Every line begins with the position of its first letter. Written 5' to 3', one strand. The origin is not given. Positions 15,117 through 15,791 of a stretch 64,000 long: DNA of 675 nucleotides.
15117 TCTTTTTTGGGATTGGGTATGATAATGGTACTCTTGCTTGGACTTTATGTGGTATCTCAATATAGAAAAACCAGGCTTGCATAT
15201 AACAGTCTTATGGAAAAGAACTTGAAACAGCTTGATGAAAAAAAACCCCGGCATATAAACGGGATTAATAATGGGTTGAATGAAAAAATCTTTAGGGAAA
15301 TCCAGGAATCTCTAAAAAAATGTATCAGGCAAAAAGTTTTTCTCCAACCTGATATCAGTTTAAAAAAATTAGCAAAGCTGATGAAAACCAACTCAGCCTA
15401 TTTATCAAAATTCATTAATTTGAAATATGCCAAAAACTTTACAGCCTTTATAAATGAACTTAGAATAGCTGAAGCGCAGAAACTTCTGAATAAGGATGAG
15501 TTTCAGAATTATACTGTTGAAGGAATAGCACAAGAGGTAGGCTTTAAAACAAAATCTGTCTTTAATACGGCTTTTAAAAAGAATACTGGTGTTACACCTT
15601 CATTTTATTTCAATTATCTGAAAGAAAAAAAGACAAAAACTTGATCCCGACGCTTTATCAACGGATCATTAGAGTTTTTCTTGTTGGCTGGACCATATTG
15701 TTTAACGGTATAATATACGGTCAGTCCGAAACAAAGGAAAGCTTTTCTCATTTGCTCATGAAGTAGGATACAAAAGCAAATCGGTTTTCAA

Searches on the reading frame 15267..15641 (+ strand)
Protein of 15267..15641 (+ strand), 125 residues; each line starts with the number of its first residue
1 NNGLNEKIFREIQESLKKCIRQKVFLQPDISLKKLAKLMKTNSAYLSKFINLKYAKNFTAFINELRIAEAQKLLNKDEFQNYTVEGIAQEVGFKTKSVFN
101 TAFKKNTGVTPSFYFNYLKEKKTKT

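Call 75: search_solved_structures(query=window:15267-15641:+, max_evalue=0.001)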
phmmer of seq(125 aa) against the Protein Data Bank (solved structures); distinct sequences matched with E-value up to 0.001: 13.
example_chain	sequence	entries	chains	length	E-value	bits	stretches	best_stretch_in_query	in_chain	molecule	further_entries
6swi_A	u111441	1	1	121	1.8e-11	47.7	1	21-114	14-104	Two-component response regulator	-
3oou_A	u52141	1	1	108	5.6e-06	30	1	28-114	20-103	Lin2118 protein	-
3lsg_A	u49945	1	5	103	6.2e-06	29.9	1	20-114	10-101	Two-component response regulator yesN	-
3gbg_A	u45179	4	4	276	0.0002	25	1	39-116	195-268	TCP pilus virulence regulatory protein | AraC family transcriptional regulator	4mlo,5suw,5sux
6p7r_A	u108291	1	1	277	0.00034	24.3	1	39-116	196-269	Toxin co-regulated pilus virulence regulatory protein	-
12aw_A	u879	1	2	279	0.00042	24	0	58-115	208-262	HYBRID TWO-COMPONENT SYSTEM PROTEIN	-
6p7t_A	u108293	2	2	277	0.00057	23.6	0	39-116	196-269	Toxin co-regulated pilus virulence regulatory protein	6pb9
9ca5_A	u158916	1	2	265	0.00066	23.4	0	48-119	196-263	AraC-family, transcriptional regulator Rns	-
6xiu_A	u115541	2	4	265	0.00071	23.2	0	48-119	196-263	Regulatory protein Rns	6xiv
9ca6_A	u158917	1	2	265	0.00072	23.2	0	48-119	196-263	Regulatory protein Rns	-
8vst_A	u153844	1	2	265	0.00076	23.2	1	48-119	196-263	Regulatory protein Rns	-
9gfp_A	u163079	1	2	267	0.00079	23.1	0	55-119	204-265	HTH-type transcriptional activator CsvR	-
8vrq_A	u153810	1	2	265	0.00081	23.1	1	48-119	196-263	Regulatory protein Rns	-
